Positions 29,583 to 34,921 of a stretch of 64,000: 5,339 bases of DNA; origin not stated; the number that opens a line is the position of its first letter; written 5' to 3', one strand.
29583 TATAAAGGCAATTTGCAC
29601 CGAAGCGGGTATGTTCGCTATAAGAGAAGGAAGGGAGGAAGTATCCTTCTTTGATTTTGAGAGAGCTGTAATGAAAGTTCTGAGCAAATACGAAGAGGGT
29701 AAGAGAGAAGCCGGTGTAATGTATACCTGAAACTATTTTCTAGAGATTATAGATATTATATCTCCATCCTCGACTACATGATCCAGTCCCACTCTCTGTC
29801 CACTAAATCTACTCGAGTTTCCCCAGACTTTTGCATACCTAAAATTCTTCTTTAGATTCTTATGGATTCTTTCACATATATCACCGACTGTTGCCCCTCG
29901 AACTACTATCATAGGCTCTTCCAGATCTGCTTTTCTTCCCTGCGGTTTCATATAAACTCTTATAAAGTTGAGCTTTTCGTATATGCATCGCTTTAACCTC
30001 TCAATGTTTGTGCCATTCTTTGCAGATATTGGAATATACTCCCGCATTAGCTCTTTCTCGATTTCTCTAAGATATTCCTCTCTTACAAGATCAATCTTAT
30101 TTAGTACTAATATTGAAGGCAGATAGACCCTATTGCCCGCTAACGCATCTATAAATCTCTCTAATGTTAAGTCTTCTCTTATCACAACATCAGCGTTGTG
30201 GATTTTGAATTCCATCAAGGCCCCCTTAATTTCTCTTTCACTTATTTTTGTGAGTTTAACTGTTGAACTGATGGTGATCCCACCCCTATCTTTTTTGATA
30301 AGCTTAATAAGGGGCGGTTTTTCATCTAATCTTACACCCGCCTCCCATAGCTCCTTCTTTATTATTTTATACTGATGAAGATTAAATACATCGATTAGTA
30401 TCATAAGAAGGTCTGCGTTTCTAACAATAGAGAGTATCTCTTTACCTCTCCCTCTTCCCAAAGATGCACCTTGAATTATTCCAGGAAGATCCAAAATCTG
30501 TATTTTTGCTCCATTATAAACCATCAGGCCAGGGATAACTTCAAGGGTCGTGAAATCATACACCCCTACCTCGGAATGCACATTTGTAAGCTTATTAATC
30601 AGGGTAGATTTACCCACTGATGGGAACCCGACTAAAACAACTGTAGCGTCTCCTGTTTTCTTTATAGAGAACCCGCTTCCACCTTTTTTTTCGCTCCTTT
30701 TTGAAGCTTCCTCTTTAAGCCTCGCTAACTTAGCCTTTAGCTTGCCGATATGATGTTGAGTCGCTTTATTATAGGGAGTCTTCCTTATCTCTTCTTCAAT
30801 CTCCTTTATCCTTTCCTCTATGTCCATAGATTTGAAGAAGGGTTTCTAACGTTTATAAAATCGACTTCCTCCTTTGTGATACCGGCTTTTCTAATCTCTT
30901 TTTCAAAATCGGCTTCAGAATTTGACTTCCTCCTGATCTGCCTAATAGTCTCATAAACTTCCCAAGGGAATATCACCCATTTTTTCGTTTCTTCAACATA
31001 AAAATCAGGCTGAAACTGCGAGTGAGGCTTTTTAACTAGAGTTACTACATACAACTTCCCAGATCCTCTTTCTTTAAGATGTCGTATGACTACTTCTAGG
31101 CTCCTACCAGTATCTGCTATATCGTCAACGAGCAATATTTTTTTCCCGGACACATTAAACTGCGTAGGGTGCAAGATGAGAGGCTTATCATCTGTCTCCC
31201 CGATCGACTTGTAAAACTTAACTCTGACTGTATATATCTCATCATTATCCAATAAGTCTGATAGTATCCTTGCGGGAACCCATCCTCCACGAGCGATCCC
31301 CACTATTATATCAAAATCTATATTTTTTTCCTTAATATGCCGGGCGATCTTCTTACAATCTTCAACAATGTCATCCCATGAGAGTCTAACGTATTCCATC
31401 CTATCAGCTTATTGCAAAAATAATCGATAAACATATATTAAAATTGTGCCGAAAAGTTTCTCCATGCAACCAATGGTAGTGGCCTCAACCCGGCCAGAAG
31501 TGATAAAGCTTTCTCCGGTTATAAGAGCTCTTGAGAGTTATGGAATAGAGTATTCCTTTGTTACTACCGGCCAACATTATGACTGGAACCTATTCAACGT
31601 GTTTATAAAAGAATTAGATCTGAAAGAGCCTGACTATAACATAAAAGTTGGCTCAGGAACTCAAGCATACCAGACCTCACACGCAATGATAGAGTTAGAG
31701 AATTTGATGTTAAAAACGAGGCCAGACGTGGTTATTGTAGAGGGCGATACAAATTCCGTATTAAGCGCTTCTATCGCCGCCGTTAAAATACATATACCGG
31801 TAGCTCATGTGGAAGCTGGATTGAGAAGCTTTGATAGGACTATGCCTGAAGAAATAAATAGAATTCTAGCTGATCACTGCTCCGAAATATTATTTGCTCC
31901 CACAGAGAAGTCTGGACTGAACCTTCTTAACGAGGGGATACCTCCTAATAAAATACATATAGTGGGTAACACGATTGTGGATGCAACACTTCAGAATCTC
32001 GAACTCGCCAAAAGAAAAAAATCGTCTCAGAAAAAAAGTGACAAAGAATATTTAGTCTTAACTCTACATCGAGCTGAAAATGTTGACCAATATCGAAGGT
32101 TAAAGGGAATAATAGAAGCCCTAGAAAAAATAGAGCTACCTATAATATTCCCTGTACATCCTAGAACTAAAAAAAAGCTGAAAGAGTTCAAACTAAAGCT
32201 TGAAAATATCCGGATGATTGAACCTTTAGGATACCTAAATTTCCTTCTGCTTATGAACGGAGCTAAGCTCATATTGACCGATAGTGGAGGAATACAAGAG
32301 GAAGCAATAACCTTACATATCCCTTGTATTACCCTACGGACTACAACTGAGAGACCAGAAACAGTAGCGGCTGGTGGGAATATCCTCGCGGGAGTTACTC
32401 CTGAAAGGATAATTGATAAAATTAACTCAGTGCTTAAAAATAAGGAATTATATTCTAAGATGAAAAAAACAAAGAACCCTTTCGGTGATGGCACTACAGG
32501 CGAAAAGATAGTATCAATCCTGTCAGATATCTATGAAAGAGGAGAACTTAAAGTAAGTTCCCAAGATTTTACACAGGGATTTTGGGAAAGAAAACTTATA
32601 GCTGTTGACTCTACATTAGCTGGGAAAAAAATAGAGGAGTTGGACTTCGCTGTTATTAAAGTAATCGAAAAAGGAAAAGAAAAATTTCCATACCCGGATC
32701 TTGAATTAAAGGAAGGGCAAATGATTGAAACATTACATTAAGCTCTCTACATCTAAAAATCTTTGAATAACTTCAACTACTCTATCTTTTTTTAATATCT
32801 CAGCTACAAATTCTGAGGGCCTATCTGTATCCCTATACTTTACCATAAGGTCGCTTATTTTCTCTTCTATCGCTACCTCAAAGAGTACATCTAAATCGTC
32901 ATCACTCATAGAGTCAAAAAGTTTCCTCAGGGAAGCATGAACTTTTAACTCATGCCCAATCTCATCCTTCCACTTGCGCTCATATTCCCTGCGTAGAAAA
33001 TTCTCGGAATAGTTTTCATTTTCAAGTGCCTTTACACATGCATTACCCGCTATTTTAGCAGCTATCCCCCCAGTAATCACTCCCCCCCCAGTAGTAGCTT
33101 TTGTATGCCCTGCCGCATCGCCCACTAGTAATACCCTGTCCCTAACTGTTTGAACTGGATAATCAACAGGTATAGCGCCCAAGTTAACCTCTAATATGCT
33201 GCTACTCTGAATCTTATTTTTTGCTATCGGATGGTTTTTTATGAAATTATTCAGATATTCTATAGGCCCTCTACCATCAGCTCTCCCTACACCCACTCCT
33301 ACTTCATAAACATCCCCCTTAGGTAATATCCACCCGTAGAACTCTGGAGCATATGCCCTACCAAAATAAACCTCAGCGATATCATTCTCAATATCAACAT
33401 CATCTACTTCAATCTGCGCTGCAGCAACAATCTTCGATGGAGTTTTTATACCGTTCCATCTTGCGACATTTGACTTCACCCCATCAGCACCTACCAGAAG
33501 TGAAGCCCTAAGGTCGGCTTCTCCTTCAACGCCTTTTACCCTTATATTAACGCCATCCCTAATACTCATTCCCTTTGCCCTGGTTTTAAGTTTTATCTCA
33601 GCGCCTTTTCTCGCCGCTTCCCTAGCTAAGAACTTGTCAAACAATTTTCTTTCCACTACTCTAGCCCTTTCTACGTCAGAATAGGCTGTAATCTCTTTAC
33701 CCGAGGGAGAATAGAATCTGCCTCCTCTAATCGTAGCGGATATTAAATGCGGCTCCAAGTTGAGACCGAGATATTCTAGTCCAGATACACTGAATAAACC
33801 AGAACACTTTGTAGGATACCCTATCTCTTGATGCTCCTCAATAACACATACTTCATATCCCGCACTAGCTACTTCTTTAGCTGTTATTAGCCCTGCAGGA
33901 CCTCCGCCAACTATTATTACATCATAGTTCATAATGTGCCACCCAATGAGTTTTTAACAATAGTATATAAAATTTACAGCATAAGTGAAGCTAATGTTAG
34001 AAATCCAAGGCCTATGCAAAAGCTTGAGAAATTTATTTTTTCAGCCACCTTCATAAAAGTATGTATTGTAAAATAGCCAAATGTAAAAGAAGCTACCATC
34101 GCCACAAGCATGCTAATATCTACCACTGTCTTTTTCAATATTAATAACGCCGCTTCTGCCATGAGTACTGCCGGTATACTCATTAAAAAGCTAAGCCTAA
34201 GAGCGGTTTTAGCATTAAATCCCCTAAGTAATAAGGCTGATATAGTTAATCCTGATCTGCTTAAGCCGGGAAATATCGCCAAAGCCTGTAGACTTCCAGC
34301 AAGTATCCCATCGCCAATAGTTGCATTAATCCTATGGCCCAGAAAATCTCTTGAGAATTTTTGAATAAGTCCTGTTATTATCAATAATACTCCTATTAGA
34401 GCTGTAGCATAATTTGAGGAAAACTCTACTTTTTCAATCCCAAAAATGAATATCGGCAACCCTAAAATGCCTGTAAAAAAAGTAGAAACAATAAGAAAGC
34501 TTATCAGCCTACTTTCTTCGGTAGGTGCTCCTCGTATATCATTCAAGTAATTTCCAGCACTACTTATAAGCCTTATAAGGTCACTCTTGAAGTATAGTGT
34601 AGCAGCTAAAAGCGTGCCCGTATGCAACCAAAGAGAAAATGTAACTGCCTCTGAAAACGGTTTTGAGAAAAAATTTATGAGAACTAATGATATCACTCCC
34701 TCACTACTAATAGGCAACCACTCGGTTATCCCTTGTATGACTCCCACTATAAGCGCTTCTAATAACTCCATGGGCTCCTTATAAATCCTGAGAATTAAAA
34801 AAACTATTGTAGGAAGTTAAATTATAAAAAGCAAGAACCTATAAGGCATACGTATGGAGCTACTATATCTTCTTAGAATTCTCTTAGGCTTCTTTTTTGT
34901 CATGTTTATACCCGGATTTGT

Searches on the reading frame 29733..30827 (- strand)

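Call 34: search_protein_families(library=pfam, proteins=[window:29733-30827:-], max_evalue=0.00001)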
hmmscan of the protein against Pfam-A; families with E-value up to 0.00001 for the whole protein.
window:29733-30827:- (364 aa): 5 families
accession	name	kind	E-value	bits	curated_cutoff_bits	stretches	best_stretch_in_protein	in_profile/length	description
PF16897.10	MMR_HSR1_Xtn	-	5.6e-36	123.2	35.2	1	181-287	1-105/106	C-terminal region of MMR_HSR1 domain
PF01926.29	MMR_HSR1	-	5.2e-23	81.7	21.9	1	62-177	1-111/113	50S ribosome-binding GTPase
PF02824.27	TGS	-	1.7e-20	73.2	22.2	1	289-361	1-59/60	TGS domain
PF02421.24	FeoB_N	-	2.2e-16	60.2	27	1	62-165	2-106/156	Ferrous iron transport protein B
PF03193.22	RsgA_GTPase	-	3.5e-08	33.9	30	0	31-83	76-129/174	RsgA GTPase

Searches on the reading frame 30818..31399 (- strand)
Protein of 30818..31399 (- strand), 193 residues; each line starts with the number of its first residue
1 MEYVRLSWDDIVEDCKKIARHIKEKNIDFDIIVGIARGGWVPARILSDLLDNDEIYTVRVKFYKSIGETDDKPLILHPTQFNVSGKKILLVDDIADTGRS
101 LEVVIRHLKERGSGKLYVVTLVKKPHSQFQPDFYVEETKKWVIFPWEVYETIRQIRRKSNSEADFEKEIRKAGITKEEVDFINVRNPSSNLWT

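Call 34: search_protein_families(library=pfam, proteins=[window:30818-31399:-], max_evalue=0.00001)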
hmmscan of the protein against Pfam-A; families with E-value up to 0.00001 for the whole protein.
window:30818-31399:- (193 aa): 1 family
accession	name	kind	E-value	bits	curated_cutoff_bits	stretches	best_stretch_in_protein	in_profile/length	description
PF00156.33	Pribosyltran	-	2.4e-26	92.4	26.3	1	8-148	2-153/158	Phosphoribosyl transferase domain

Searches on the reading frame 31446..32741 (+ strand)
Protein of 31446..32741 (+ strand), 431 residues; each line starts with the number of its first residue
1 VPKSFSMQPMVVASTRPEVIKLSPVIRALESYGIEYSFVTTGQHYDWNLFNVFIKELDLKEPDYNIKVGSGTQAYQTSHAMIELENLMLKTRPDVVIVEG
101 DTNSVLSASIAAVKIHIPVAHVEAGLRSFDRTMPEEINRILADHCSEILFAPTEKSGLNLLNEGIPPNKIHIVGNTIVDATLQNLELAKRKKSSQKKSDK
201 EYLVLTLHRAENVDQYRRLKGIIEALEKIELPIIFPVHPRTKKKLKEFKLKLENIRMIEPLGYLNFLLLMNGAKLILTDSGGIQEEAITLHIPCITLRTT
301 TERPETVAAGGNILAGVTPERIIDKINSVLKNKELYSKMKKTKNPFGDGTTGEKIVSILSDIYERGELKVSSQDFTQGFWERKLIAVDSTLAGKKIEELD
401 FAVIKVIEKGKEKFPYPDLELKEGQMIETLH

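Call 34: search_protein_families(library=pfam, proteins=[window:31446-32741:+], max_evalue=0.00001)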
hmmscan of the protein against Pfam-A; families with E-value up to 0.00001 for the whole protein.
window:31446-32741:+ (431 aa): 1 family
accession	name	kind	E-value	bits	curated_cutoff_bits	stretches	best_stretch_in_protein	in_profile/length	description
PF02350.25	Epimerase_2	-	1.5e-114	382.9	30.6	1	33-359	8-346/347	UDP-N-acetylglucosamine 2-epimerase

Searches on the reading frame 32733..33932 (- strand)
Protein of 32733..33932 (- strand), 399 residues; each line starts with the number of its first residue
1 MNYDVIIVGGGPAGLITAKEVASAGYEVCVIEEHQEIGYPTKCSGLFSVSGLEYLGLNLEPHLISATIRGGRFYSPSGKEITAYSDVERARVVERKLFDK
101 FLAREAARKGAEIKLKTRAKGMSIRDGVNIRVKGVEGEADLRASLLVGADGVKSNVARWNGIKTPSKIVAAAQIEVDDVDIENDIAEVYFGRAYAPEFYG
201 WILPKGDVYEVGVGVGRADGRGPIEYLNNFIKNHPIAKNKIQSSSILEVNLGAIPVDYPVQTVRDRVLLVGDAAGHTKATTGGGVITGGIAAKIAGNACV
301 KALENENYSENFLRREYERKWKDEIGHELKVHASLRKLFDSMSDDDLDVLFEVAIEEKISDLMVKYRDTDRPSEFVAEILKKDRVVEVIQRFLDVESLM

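Call 34: search_protein_families(library=pfam, proteins=[window:32733-33932:-], max_evalue=0.00001)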
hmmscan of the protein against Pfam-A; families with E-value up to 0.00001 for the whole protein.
window:32733-33932:- (399 aa): 10 families
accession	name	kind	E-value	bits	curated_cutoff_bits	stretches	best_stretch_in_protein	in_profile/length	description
PF01494.25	FAD_binding_3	-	3.5e-23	82.8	22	1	3-285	2-304/349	FAD binding domain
PF05834.18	Lycopene_cycl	-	7.5e-15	55.3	23.4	1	4-156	1-145/380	Lycopene cyclase protein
PF22578.2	GGR_cat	-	2.5e-13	50.2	27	1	169-253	3-87/88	Geranylgeranyl reductase catalytic domain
PF03486.20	HI0933_like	-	2.4e-10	40.7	50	1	4-45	2-43/244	HI0933-like protein Rossmann domain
PF01266.30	DAO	-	5.5e-09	36.4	27.9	1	4-39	1-36/353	FAD dependent oxidoreductase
PF07992.20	Pyr_redox_2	-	9.2e-09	35.6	26.1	0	3-36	1-34/291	Pyridine nucleotide-disulphide oxidoreductase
PF12831.13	FAD_oxidored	-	2.7e-07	30.7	27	1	4-147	1-141/416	FAD dependent oxidoreductase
PF00890.30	FAD_binding_2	-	9.9e-07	28.7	20.4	1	4-44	1-41/414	FAD binding domain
PF13450.12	NAD_binding_8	-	1.5e-06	28.8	21.9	1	7-38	1-32/68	NAD(P)-binding Rossmann-like domain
PF04820.20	Trp_halogenase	-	7.7e-06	25.5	21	0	66-155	128-216/458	Tryptophan halogenase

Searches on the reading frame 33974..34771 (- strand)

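Call 35: search_protein_families(library=pfam, proteins=[window:33974-34771:-], max_evalue=0.00001)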
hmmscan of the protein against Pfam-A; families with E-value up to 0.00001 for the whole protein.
window:33974-34771:- (265 aa): 1 family
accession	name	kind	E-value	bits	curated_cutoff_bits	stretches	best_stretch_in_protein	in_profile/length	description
PF02673.24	BacA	-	7.9e-51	173.7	33.4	1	6-254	1-253/257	Bacitracin resistance protein BacA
